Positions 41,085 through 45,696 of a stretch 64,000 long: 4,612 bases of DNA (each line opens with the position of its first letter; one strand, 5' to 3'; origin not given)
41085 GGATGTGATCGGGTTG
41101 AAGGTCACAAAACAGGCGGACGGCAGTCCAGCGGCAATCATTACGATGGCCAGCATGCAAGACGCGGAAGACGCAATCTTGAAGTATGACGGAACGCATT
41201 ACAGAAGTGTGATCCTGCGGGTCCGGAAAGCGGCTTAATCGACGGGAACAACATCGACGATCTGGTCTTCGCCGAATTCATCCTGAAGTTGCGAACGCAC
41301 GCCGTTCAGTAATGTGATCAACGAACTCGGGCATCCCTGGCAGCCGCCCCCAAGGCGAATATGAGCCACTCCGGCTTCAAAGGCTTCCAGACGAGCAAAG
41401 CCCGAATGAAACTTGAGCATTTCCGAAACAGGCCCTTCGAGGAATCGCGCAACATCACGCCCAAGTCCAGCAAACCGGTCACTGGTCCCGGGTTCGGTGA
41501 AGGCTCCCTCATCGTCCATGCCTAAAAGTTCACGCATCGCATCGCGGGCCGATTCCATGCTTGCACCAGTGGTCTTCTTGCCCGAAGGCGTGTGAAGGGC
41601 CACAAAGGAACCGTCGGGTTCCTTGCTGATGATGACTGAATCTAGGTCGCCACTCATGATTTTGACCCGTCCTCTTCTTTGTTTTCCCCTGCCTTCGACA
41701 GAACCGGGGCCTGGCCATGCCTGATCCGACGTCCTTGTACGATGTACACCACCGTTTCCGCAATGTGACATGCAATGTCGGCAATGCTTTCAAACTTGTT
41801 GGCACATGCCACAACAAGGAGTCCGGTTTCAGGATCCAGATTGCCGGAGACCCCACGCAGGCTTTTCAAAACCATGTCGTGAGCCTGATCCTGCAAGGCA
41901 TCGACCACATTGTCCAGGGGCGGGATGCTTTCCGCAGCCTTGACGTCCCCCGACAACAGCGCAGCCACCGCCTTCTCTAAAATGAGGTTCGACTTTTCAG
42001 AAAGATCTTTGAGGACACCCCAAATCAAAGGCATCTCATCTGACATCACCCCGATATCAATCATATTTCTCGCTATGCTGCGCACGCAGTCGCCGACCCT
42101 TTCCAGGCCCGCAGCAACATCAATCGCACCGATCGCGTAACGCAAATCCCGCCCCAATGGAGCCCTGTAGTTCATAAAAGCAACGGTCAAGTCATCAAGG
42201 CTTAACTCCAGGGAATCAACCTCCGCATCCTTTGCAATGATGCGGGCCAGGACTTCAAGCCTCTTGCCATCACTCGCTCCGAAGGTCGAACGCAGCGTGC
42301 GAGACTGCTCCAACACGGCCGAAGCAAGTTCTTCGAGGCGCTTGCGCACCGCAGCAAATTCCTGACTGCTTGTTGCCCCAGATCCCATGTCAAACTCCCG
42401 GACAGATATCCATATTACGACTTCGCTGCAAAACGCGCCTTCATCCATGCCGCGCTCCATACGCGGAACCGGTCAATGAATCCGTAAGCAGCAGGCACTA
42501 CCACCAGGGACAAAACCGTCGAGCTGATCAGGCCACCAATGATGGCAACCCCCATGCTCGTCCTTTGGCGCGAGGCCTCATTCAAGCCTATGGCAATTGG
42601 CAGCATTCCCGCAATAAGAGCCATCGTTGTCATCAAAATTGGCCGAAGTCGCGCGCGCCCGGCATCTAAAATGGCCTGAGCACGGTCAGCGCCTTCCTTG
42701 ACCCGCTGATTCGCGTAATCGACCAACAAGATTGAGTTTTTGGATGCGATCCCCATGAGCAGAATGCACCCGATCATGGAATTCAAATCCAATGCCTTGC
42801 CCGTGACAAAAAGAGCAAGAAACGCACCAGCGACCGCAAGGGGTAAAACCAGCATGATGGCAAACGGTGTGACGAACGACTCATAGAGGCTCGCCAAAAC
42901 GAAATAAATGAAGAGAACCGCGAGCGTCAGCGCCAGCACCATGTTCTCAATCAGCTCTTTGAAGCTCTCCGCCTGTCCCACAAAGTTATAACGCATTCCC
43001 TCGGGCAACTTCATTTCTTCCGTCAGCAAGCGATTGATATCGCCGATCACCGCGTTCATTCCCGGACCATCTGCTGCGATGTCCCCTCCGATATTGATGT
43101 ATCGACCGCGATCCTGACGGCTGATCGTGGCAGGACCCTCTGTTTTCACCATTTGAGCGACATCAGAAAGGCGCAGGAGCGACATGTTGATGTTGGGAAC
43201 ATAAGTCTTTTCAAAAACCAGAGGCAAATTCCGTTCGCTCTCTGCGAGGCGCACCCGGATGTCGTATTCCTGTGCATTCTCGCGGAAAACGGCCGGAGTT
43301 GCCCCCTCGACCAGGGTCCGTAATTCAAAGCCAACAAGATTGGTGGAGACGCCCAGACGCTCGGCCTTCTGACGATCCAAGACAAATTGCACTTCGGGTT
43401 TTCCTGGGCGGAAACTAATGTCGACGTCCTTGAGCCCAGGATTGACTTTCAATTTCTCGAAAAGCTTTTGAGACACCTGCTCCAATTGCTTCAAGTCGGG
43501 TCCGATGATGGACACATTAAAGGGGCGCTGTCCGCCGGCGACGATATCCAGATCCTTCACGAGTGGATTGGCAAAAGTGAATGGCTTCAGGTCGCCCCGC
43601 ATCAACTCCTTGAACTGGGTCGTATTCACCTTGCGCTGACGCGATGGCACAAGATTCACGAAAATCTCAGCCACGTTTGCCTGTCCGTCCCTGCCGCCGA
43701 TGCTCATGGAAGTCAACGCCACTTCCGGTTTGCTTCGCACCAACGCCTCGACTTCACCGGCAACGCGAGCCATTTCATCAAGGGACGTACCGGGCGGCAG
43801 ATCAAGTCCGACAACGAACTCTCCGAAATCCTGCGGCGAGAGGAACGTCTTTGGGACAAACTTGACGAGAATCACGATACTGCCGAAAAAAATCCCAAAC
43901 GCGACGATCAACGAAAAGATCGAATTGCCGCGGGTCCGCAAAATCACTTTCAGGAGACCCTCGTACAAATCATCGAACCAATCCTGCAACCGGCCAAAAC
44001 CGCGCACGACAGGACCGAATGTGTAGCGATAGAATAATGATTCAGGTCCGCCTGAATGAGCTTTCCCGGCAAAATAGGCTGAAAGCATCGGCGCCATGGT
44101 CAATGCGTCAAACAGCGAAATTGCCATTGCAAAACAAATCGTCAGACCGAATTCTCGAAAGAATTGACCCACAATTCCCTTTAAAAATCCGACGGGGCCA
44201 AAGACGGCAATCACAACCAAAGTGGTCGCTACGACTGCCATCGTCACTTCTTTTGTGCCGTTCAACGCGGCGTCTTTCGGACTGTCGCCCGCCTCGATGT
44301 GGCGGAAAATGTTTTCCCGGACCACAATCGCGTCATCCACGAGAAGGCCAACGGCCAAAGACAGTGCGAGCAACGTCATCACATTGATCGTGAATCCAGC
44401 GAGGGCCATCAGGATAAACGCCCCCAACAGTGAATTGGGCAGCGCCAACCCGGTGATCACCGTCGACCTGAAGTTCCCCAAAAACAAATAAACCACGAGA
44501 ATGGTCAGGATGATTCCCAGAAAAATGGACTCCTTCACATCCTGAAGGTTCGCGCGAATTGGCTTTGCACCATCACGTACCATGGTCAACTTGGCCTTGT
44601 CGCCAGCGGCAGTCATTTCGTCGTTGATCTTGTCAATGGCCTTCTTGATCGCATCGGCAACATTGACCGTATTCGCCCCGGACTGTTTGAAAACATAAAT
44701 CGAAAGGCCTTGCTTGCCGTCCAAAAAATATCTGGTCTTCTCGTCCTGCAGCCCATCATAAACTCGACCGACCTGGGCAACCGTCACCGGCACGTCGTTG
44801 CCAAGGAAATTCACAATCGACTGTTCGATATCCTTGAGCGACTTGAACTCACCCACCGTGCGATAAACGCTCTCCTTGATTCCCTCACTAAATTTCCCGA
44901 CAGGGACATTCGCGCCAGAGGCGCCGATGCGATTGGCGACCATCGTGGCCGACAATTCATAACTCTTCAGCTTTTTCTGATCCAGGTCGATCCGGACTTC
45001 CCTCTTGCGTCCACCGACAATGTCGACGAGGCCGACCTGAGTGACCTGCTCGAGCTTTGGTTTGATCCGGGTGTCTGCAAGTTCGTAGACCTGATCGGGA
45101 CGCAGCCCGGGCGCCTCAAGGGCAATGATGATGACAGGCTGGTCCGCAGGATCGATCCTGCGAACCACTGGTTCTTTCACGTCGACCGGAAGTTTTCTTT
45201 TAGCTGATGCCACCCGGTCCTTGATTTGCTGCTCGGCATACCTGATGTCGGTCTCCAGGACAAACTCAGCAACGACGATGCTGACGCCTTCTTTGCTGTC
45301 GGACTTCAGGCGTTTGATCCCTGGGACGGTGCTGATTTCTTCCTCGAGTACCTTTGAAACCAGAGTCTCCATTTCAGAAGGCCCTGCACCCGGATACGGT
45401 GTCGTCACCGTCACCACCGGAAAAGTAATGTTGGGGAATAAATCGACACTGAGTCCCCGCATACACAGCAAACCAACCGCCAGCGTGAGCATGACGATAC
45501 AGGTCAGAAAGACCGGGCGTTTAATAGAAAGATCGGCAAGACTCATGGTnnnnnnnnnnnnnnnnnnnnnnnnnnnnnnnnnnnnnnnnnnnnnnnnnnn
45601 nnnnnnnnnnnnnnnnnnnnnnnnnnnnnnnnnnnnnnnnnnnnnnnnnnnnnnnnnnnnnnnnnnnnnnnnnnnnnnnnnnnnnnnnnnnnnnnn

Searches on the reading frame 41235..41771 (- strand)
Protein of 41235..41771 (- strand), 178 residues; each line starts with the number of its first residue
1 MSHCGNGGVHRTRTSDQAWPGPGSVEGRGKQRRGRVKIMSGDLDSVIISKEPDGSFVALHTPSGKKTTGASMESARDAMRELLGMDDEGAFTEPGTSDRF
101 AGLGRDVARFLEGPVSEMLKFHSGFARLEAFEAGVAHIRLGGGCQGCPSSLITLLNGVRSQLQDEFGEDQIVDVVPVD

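Call 79: search_protein_families(library=pfam, proteins=[window:41235-41771:-], max_evalue=0.0001)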
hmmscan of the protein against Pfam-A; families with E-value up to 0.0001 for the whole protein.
window:41235-41771:- (178 aa): 1 family
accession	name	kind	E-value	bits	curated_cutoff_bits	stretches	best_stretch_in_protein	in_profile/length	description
PF01106.22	NifU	-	2.2e-11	44.2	27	1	108-172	2-66/67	NifU-like domain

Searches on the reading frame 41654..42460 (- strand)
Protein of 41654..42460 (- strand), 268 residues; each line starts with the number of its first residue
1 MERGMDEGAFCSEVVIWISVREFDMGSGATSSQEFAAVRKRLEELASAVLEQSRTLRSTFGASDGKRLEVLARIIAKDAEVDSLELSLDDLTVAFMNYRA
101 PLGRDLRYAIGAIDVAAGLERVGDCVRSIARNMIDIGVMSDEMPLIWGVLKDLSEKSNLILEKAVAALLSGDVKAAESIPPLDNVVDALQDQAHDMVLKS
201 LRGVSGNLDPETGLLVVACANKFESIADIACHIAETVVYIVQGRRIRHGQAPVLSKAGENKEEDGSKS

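Call 79: search_protein_families(library=pfam, proteins=[window:41654-42460:-], max_evalue=0.0001)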
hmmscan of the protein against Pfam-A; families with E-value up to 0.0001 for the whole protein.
window:41654-42460:- (268 aa): 1 family
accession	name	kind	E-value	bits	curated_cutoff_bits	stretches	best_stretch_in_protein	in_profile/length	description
PF01895.24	PhoU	-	9.8e-25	87.2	23.5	2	151-237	2-89/89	PhoU domain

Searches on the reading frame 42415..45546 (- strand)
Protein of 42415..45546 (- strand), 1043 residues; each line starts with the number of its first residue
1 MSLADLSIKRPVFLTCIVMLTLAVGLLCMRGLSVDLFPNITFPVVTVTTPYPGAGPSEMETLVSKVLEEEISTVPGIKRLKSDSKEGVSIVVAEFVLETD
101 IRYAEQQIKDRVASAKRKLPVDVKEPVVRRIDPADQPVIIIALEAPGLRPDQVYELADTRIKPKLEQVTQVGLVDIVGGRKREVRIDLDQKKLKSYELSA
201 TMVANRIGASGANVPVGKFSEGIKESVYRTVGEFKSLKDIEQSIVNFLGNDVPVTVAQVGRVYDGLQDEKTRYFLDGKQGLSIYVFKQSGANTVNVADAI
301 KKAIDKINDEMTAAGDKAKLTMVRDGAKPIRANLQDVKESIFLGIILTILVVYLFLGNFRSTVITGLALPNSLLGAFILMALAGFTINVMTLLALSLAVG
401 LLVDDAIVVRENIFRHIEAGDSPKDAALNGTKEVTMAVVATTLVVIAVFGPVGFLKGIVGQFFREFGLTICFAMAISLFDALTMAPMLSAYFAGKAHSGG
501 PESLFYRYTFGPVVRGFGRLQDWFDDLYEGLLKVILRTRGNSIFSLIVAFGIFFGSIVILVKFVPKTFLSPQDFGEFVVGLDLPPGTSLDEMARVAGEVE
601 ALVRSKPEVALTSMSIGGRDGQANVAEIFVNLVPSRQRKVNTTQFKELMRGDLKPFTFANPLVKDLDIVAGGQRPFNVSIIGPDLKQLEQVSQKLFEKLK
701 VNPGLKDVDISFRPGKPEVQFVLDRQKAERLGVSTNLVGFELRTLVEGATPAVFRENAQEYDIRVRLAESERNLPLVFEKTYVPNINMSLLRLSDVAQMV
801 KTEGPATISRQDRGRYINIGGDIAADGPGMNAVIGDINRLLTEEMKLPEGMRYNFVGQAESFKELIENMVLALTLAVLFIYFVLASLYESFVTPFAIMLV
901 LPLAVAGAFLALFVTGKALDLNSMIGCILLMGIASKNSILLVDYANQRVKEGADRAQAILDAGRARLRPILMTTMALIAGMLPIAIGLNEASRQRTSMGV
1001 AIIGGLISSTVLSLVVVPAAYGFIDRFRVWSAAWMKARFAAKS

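Call 79: search_protein_families(library=pfam, proteins=[window:42415-45546:-], max_evalue=0.0001)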
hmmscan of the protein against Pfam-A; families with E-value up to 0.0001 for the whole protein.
window:42415-45546:- (1043 aa): 3 families
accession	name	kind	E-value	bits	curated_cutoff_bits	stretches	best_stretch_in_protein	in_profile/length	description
PF00873.25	ACR_tran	-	1.4e-255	851.1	28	1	4-1024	2-1020/1021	AcrB/AcrD/AcrF family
PF03176.21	MMPL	-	1.6e-11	44.1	20.5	2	829-1031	102-308/333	MMPL family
PF02355.23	SecD_SecF_C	-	3.7e-05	23.6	20.5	0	849-1012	14-178/189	Protein export membrane protein SecD/SecF, C-terminal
